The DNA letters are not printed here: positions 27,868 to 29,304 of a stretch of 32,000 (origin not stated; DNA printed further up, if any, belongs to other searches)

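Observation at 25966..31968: Lux-like acyl activation/reduction module (ACP, ANL ligase, Fe-ADH, LuxE, GNAT-like, LuxC) wired into nonulosonic acid biosynthesis, with no luciferase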

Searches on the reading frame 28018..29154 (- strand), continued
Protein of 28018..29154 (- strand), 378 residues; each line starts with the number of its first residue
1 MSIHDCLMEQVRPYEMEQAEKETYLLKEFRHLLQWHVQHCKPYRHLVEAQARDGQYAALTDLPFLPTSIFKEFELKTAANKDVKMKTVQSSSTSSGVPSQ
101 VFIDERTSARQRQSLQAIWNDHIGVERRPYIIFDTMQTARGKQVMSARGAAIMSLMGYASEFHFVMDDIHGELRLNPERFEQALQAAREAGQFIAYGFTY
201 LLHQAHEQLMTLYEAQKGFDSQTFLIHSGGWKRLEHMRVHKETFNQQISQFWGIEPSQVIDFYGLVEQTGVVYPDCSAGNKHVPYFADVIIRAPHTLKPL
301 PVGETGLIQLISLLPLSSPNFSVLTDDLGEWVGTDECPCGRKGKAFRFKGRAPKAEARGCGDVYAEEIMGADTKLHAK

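Call 45: find_related_loci(query=A4, collection=genome_contigs, flank=10000)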
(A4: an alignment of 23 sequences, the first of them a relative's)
Query A4 (378 aa) in genome_contigs; peptide patterns used: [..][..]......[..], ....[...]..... (x = any residue, [..] = any of these).
600 stretches matched a pattern (row limit reached: there are more); 585 encode a relative of the query (tblastn E <= 1e-3); the best 80 are kept; 80 distinct loci.
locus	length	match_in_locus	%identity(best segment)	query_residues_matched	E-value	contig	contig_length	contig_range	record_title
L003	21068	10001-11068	63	14-367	2e-147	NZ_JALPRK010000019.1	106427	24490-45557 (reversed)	Paenibacillus mellifer strain MBLB2552 19, whole genome shotgun sequence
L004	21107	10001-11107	61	1-367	2e-147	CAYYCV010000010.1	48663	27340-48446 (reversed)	MAG TPA_asm: uncultured Bacillales bacterium isolate SRP144015_co1_123 genome assembly, contig: NODE_375_length_48663_co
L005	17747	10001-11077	49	1-363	1e-110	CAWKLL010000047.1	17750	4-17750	MAG: uncultured Gammaproteobacteria bacterium isolate MFD03551.bin.1.153 genome assembly, contig: contig_89102, whole ge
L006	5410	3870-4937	48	7-363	2e-106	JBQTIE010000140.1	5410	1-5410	MAG: Acidobacteriota bacterium isolate SAR122 c_000000272354, whole genome shotgun sequence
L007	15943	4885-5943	47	7-363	2e-105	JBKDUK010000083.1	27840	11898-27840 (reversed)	MAG: Planctomycetaceae bacterium isolate samp_4355_maxbin_574 samp_4355_231325, whole genome shotgun sequence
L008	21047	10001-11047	50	13-363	4e-105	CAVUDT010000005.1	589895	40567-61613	MAG: uncultured Acidobacteriota bacterium isolate MFD02840.bin.1.7 genome assembly, contig: contig_40925, whole genome s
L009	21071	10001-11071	48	7-363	7e-105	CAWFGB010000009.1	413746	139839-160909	MAG: uncultured Acidobacteriota bacterium isolate MFD02840.bin.1.33 genome assembly, contig: contig_61106, whole genome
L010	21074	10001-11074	46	7-367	7e-105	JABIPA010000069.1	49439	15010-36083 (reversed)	MAG: bacterium isolate SI072_bin107 k141_3451015, whole genome shotgun sequence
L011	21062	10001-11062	49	5-362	1e-104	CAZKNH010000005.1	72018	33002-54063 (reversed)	MAG TPA_asm: uncultured Gammaproteobacteria bacterium isolate SRP268622_co1_209 genome assembly, contig: NODE_583_length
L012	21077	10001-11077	46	3-363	4e-104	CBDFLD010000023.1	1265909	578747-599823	MAG: Acidobacteriota bacterium isolate 4fe7eda5-706a-47f2-b94d-dac62684705c genome assembly, contig: contig_23, whole ge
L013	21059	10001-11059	47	7-363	3e-103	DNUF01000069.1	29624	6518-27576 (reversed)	MAG TPA_asm: Planctomycetaceae bacterium isolate UBA10511 contig_24330, whole genome shotgun sequence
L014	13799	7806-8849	46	14-363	1e-101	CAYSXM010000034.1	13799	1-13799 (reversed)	MAG TPA_asm: uncultured Pirellulales bacterium isolate SRP173033_co1_247 genome assembly, contig: NODE_9188_length_13799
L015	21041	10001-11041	48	13-363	8e-101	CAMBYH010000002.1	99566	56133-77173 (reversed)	MAG: Rheinheimera tuosuensis isolate LH-02apr19-57 genome assembly, contig: LH-02apr19-C206, whole genome shotgun sequen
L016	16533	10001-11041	48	13-363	2e-100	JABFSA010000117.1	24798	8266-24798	MAG: Acidobacteria bacterium isolate S-RSF-IL-07 seq_389, whole genome shotgun sequence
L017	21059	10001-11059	47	7-363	4e-100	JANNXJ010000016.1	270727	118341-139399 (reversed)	MAG: Gammaproteobacteria bacterium isolate VAR_34_metabat_212 VAR_34_k141_1278677, whole genome shotgun sequence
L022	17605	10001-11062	44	7-363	2e-95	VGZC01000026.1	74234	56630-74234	MAG: Planctomycetota bacterium isolate M_DeepCast_65m_m2_011 M_DeepCast_65m_m2_011_Ga0194120_10000498, whole genome shot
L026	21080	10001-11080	41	1-365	5e-85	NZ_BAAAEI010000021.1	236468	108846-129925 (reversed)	Bowmanella denitrificans strain JCM 13378 sequence21, whole genome shotgun sequence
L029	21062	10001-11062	38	14-370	3e-85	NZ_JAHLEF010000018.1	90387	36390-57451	Clostridium sp. CF012 contig00018, whole genome shotgun sequence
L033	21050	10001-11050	39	14-366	7e-84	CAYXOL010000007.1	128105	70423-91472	MAG TPA_asm: uncultured Clostridium sp. isolate binchicken_co135_7 genome assembly, contig: NODE_314_length_128105_cov_7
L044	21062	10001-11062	38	14-370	4e-83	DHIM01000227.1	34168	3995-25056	MAG TPA_asm: Clostridium sp. UBA4746 UBA4746_contig_568, whole genome shotgun sequence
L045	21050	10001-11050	38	14-366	2e-82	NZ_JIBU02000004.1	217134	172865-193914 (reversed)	Clostridium drakei strain SL1 contig_4, whole genome shotgun sequence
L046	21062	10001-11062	38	14-370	2e-82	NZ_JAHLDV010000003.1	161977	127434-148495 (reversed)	Clostridium frigoris strain DSM 14204 contig00003, whole genome shotgun sequence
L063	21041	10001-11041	38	17-366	5e-78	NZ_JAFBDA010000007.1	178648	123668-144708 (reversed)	Clostridium sardiniense strain DSM 2632 Ga0454003_07, whole genome shotgun sequence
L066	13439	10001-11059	39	12-371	1e-77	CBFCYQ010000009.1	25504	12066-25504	MAG TPA_asm: uncultured bacterium isolate SRR26215689_metabat2_8 genome assembly, contig: ERZ25073498.294, whole genome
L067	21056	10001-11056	40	14-366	1e-77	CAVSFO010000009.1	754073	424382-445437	MAG: uncultured Planctomycetia bacterium isolate MFD01828.bin.2.91 genome assembly, contig: contig_27963, whole genome s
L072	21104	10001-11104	40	14-363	1e-76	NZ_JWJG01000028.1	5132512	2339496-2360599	Noviherbaspirillum autotrophicum strain TSA66 contig01, whole genome shotgun sequence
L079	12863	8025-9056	43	25-368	6e-75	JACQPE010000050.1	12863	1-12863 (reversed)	MAG: Elusimicrobia bacterium isolate NC_groundwater_1299_Ag_S-0.2um_52_32 S_p2_S4_coassembly_k141_978356, whole genome s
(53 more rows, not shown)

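Call 49: find_encoding_contigs(protein=P0119, flank=10000, max_places=1)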
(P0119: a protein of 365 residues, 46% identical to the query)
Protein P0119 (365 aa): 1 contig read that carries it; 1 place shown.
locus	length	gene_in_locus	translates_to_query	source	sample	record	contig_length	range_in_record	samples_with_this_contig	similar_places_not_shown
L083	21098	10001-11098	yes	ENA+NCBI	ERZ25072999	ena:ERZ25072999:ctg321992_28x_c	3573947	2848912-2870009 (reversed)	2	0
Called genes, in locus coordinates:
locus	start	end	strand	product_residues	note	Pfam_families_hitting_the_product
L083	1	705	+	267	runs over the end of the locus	-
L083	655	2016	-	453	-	PF04932:Wzy_C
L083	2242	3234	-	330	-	-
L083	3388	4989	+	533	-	-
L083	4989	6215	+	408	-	PF24681:Kelch_KLHDC2_KLHL20_DRC7 (faint), PF24981:Beta-prop_ATRN-LZTR1 (faint)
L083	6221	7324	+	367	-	PF13480:Acetyltransf_6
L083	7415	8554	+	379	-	PF00465:Fe-ADH, PF25137:ADH_Fe_C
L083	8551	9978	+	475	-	PF00501:AMP-binding, PF13193:AMP-binding_C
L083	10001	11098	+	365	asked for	PF04443:LuxE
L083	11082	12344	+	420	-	PF05893:LuxC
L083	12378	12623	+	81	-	PF00550:PP-binding (weak)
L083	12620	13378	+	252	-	PF00106:adh_short, PF01370:Epimerase (weak), PF08659:KR, PF13561:adh_short_C2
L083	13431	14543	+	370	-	-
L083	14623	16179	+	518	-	PF00501:AMP-binding, PF13193:AMP-binding_C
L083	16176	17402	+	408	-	PF00278:Orn_DAP_Arg_deC, PF01168:Ala_racemase_N (weak), PF02784:Orn_Arg_deC_N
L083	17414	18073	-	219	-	PF02585:PIG-L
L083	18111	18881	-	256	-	PF00483:NTP_transferase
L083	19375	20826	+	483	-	PF02397:Bac_transf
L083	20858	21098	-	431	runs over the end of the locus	PF20720:nSTAND3 (faint), PF01637:ATPase_2 (faint), PF13191:AAA_16, PF13401:AAA_22, PF09848:SLFN-g3_helicase (weak), PF16697:Yop-YscD_cpl, PF00498:FHA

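Call 55: search_protein_families(library=pfam, proteins=[L033:12968-14773:+, L017:12616-13371:+, L063:12674-14128:+, L045:16410-17720:+, L044:16731-17030:+, L067:3484-4716:+, L022:13346-14464:+, L029:6408-8162:+, L010:12961-13380:+, L046:5755-6390:+], max_evalue=0.001)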
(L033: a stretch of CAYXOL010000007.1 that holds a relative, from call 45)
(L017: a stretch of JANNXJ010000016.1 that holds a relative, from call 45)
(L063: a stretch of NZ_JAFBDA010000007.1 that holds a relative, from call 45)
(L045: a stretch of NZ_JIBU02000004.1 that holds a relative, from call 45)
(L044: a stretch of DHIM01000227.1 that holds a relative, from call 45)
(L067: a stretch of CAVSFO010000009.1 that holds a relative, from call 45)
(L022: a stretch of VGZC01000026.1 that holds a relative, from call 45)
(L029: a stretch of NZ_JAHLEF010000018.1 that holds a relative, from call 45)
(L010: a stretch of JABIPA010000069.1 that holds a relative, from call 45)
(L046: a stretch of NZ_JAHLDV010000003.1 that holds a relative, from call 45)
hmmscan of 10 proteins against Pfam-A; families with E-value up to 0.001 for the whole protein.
L033:12968-14773:+ (601 aa): 13 families
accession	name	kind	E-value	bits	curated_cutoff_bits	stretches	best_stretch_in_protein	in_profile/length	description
PF00158.32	Sigma54_activat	-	1.3e-70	236.8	20.2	1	288-455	1-167/168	Sigma-54 interaction domain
PF25601.1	AAA_lid_14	-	4.1e-24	84.7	27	1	461-530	1-71/87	AAA+ ATPase lid domain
PF14532.12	Sigma54_activ_2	-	7.1e-18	65.6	25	1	293-460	5-138/138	Sigma-54 interaction domain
PF00989.32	PAS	-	4.8e-12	46.3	22.6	1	147-251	2-113/113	PAS fold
PF00571.33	CBS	-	6.4e-11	42.9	24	1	3-56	1-54/57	CBS domain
PF13426.13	PAS_9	-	3.6e-10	40.5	27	1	157-253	2-103/103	PAS domain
PF02954.25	HTH_8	-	2.6e-08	33.9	22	1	554-593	2-42/42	Bacterial regulatory protein, Fis family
PF07728.20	AAA_5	-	6.6e-07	29.9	22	1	312-433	2-125/139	AAA domain (dynein-related subfamily)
PF18024.7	HTH_50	-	2.3e-06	27.6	27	1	549-593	3-47/50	Helix-turn-helix domain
PF07724.20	AAA_2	-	4.2e-05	24.1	27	1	311-413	5-107/166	AAA domain (Cdc48 subfamily)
PF00004.35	AAA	-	0.00022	22.1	21.2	1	312-441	1-119/131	ATPase family associated with various cellular activities (AAA)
PF08448.16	PAS_4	-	0.00022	21.8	23.1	1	153-255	2-109/110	PAS fold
PF00493.29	MCM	-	0.00089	18.9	23.3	0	308-440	56-182/224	MCM P-loop domain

L017:12616-13371:+ (251 aa): 5 families
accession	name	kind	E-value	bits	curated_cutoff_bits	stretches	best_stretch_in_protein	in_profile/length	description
PF00106.31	adh_short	-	4e-50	170.5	26.6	1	7-203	2-191/195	short chain dehydrogenase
PF13561.12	adh_short_C2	-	1.5e-48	165.9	27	1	14-249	3-235/236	Enoyl-(Acyl carrier protein) reductase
PF08659.16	KR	-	1.5e-16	61.3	22.6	1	6-177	1-165/180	KR domain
PF01370.27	Epimerase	-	3e-07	30.6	20.9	1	8-221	1-204/240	NAD dependent epimerase/dehydratase family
PF16363.11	GDP_Man_Dehyd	-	0.00064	19.7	27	0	9-149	1-129/332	GDP-mannose 4,6 dehydratase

L063:12674-14128:+ (484 aa): 2 families
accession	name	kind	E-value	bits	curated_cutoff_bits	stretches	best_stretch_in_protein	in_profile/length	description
PF11794.13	HpaB_N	-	4.1e-107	358.2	35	1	5-275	1-270/270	4-hydroxyphenylacetate 3-hydroxylase N terminal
PF03241.18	HpaB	-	9.3e-75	250.6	25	1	282-480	1-201/202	4-hydroxyphenylacetate 3-hydroxylase C terminal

L045:16410-17720:+ (436 aa): 2 families
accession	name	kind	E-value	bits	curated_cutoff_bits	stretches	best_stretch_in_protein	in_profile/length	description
PF13336.12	AcetylCoA_hyd_C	-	7.3e-71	237.5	23.7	1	275-427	1-153/154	Acetyl-CoA hydrolase/transferase C-terminal domain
PF02550.21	AcetylCoA_hydro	-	3.3e-33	115.8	24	1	10-186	5-193/198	Acetyl-CoA hydrolase/transferase N-terminal domain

L044:16731-17030:+ (99 aa): 1 family
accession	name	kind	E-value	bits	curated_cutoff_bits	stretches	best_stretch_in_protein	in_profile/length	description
PF01106.22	NifU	-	1.1e-21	77.2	27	1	11-77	1-67/67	NifU-like domain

L067:3484-4716:+ (410 aa): 3 families
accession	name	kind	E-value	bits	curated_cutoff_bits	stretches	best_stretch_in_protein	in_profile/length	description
PF01041.23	DegT_DnrJ_EryC1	-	9e-108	361.1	19.8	1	18-401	3-359/360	DegT/DnrJ/EryC1/StrS aminotransferase family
PF00155.27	Aminotran_1_2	-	1.6e-08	34.6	19.7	1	57-197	68-210/361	Aminotransferase class I and II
PF01212.27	Beta_elim_lyase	-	2.6e-05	24.1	27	1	39-236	32-227/288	Beta-eliminating lyase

L022:13346-14464:+ (372 aa): 0 families

L029:6408-8162:+ (584 aa): 5 families
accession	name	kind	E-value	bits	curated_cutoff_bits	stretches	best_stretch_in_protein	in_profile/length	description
PF07669.17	Eco57I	-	2.7e-22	80.1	25.3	1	174-274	65-168/171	Eco57I restriction-modification methylase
PF02384.22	N6_Mtase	-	4.6e-19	69.3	20.4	1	44-330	6-275/311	N-6 DNA Methylase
PF20473.4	MmeI_Mtase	-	2.1e-13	50.5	27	2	87-157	21-82/259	MmeI, DNA-methyltransferase domain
PF12950.13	TaqI_C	-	4.9e-13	49.8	26.5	1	444-550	32-116/118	TaqI-like C-terminal specificity domain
PF01170.24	UPF0020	-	0.0007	19.8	22.3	0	88-195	31-133/197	RMKL-like, methyltransferase domain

L010:12961-13380:+ (139 aa): 1 family
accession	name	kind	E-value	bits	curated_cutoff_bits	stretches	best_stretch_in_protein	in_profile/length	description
PF01575.25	MaoC_dehydratas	-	4.2e-17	62.3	27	1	19-112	14-109/123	MaoC like domain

L046:5755-6390:+ (211 aa): 1 family
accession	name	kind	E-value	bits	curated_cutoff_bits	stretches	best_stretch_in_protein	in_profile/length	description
PF04961.17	FTCD_C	-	1.8e-62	210.7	24.5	1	6-191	1-182/182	Formiminotransferase-cyclodeaminase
